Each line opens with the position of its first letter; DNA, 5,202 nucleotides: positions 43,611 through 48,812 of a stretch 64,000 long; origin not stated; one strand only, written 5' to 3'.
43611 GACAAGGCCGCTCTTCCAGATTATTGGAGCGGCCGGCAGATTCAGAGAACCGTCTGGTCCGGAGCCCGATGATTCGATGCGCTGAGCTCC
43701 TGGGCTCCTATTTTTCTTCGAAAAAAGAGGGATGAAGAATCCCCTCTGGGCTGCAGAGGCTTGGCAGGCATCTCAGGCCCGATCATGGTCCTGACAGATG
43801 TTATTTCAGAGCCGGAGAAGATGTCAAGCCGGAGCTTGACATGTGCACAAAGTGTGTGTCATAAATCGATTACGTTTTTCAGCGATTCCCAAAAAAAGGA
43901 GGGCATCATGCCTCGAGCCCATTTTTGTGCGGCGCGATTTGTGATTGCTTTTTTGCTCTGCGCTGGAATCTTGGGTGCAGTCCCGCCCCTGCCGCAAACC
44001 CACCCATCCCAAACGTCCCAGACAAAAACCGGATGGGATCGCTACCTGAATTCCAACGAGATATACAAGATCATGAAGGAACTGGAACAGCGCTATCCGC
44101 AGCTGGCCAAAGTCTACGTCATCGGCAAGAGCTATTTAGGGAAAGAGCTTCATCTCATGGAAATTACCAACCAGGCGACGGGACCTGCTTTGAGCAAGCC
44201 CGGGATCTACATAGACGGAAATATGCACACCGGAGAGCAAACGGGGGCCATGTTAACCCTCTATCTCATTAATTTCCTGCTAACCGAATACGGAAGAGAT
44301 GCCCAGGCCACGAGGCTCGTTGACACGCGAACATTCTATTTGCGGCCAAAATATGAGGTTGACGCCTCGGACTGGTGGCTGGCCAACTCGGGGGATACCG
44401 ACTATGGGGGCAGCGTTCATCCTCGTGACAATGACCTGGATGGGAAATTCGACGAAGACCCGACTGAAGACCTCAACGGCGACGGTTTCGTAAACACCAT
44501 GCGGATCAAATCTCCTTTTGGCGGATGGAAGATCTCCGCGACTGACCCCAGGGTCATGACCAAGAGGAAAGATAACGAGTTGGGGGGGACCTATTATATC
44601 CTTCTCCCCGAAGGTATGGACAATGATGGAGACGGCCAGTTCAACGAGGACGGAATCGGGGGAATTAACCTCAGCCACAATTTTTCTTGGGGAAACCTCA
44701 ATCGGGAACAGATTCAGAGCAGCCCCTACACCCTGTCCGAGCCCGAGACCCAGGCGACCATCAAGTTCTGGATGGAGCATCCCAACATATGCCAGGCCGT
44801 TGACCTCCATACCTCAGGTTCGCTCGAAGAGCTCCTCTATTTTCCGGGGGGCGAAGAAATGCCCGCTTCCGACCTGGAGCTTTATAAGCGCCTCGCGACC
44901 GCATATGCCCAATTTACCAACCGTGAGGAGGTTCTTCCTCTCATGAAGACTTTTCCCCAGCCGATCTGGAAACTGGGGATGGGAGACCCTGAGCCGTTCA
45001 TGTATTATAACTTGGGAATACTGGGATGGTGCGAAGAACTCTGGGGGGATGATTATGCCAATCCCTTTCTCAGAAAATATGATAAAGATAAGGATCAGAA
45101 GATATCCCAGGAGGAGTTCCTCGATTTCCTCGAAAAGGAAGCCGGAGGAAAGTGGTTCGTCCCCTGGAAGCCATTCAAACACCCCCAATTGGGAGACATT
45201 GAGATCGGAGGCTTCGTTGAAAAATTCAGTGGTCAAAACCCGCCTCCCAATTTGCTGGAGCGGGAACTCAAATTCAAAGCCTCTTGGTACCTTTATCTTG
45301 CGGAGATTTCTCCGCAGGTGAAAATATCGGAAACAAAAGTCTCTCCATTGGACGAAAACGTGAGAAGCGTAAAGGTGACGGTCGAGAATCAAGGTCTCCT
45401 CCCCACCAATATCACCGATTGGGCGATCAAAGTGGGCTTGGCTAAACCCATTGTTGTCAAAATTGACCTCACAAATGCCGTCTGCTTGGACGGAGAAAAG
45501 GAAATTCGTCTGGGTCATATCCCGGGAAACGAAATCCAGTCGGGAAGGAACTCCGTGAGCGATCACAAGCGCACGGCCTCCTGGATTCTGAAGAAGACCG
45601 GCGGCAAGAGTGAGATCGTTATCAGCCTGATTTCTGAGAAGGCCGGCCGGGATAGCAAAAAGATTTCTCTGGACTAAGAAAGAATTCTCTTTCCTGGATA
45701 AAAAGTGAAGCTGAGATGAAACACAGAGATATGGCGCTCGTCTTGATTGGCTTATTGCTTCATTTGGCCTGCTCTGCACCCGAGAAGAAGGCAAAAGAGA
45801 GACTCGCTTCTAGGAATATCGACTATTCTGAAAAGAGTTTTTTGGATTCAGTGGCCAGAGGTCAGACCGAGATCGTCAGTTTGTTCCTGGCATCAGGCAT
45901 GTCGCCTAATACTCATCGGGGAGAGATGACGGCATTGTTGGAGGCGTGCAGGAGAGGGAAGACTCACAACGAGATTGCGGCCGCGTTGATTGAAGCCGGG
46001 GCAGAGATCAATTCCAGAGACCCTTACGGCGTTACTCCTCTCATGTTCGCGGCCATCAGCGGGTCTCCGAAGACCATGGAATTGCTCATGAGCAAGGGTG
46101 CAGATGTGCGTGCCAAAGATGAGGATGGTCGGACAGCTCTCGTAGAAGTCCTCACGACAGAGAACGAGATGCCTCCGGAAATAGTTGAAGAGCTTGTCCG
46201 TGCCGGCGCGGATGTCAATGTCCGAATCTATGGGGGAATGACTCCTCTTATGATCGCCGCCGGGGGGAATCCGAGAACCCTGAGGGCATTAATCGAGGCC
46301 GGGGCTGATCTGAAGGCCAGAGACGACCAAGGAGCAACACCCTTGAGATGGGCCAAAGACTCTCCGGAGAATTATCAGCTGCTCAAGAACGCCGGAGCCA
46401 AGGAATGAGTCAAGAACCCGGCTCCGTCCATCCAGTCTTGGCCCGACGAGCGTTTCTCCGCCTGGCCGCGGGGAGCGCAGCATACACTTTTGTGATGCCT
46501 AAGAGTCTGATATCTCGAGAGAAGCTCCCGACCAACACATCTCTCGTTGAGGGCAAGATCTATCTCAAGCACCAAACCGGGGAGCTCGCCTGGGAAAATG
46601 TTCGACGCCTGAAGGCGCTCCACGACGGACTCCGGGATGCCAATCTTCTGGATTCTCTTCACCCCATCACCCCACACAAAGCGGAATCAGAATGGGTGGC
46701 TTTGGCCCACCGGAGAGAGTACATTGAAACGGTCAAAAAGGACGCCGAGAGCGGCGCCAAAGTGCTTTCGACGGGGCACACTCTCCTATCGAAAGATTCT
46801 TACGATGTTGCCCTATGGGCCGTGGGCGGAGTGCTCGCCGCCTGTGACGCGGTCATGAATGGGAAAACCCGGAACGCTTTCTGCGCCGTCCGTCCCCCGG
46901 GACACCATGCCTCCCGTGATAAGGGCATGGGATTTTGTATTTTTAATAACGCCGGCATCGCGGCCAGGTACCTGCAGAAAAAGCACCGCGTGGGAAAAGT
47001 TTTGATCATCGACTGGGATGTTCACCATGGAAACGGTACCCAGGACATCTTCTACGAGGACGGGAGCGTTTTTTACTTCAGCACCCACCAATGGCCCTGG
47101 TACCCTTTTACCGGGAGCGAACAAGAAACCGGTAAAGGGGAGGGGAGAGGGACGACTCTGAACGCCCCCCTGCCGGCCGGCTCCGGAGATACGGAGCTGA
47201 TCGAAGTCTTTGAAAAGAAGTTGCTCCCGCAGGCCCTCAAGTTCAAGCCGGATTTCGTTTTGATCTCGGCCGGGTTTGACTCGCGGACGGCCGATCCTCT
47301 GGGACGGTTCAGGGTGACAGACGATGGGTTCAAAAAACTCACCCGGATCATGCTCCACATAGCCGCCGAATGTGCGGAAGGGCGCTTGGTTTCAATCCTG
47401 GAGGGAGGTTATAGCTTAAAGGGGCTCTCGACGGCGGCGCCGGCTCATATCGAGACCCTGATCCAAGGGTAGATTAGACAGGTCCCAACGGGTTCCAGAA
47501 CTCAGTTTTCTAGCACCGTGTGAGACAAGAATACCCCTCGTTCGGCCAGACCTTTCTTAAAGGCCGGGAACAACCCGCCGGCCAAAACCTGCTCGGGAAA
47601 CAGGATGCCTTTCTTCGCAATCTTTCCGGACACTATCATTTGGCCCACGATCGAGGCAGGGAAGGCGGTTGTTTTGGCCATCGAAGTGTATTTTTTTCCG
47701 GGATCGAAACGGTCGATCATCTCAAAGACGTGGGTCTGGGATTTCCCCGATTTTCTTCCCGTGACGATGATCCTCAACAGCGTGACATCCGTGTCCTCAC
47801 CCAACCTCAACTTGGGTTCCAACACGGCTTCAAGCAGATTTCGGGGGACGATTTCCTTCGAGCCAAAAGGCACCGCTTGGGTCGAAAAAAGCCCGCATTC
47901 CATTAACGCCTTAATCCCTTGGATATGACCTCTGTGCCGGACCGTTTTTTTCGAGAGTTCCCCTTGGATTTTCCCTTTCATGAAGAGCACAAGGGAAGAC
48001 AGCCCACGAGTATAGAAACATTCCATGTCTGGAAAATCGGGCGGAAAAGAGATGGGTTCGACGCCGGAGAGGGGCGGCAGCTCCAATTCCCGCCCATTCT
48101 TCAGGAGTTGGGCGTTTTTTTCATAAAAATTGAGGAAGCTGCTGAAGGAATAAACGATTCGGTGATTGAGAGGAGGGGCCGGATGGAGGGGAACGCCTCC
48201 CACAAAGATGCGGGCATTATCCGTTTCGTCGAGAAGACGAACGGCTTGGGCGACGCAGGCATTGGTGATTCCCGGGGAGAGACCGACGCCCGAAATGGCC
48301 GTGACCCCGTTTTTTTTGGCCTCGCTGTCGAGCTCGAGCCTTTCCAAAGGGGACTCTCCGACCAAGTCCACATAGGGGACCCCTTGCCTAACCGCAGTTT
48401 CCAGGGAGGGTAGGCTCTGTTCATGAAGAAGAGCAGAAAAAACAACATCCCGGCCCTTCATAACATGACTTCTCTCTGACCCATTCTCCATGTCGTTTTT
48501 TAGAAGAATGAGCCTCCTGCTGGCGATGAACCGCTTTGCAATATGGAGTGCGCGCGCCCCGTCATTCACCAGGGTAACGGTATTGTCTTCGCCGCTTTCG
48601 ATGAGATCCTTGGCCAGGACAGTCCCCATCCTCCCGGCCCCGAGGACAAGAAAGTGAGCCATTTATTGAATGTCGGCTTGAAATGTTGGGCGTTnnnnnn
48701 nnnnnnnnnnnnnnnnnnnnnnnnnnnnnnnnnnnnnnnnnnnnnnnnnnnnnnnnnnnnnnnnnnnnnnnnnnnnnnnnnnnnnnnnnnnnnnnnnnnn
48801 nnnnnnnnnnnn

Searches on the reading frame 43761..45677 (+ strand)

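Call 9: search_protein_families(library=pfam, proteins=[window:43761-45677:+], max_evalue=0.00001)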
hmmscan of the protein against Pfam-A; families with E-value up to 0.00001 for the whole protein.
window:43761-45677:+ (638 aa): 1 family
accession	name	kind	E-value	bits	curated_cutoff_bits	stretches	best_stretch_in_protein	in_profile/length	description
PF00246.29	Peptidase_M14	-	9e-31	108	21.6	1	101-201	1-101/286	Zinc carboxypeptidase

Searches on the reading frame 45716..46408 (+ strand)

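Call 9: search_protein_families(library=pfam, proteins=[window:45716-46408:+], max_evalue=0.00001)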
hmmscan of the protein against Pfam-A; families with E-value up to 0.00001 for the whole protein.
window:45716-46408:+ (230 aa): 5 families
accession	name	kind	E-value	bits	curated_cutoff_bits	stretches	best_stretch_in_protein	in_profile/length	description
PF12796.13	Ank_2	-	1.2e-39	135.2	27.3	3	46-135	5-90/90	Ankyrin repeats (3 copies)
PF00023.36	Ank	-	1.5e-28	97.7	21.1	1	174-204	2-33/33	Ankyrin repeat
PF13637.12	Ank_4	-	1.4e-21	76.5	22.7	0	84-124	9-49/50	Ankyrin repeats (many copies)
PF13606.12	Ank_3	-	8.8e-19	65.8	22.3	0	104-132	1-29/30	Ankyrin repeat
PF13857.12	Ank_5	-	6.4e-18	65.1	27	2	91-142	1-53/56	Ankyrin repeats (many copies)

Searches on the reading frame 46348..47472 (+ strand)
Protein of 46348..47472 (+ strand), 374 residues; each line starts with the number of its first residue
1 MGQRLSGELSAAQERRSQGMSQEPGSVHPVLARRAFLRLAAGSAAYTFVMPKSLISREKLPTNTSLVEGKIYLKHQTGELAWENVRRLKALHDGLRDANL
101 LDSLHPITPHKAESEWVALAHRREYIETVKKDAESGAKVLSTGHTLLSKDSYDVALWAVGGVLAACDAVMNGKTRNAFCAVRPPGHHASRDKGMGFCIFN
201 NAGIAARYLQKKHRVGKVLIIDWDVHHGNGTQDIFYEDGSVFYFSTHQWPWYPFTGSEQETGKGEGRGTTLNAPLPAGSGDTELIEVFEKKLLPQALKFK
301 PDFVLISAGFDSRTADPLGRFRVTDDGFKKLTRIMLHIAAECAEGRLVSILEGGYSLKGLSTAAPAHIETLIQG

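Call 9: search_protein_families(library=pfam, proteins=[window:46348-47472:+], max_evalue=0.00001)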
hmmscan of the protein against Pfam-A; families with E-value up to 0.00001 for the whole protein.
window:46348-47472:+ (374 aa): 1 family
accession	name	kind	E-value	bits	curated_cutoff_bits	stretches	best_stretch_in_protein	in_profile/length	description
PF00850.24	Hist_deacetyl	-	8.6e-97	324.5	27.9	1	83-371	3-298/298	Histone deacetylase domain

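Call 64: search_protein_families(library=ncbifam, proteins=[window:46348-47472:+], max_evalue=0.00001)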
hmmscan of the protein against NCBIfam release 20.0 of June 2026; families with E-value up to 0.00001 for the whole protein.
window:46348-47472:+ (374 aa): 0 families

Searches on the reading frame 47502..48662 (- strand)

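Call 9: search_protein_families(library=pfam, proteins=[window:47502-48662:-], max_evalue=0.00001)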
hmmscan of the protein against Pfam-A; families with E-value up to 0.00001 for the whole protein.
window:47502-48662:- (386 aa): 2 families
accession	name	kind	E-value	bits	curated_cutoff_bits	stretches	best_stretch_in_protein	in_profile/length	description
PF16653.10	Sacchrp_dh_C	-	3.9e-36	126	31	1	127-361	1-249/265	Saccharopine dehydrogenase C-terminal domain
PF03435.24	Sacchrp_dh_NADP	-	2e-11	44.8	25.1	1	5-123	2-129/129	Saccharopine dehydrogenase NADP binding domain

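Call 64: search_protein_families(library=ncbifam, proteins=[window:47502-48662:-], max_evalue=0.00001)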
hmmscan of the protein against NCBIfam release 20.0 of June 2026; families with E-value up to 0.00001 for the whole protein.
window:47502-48662:- (386 aa): 0 families
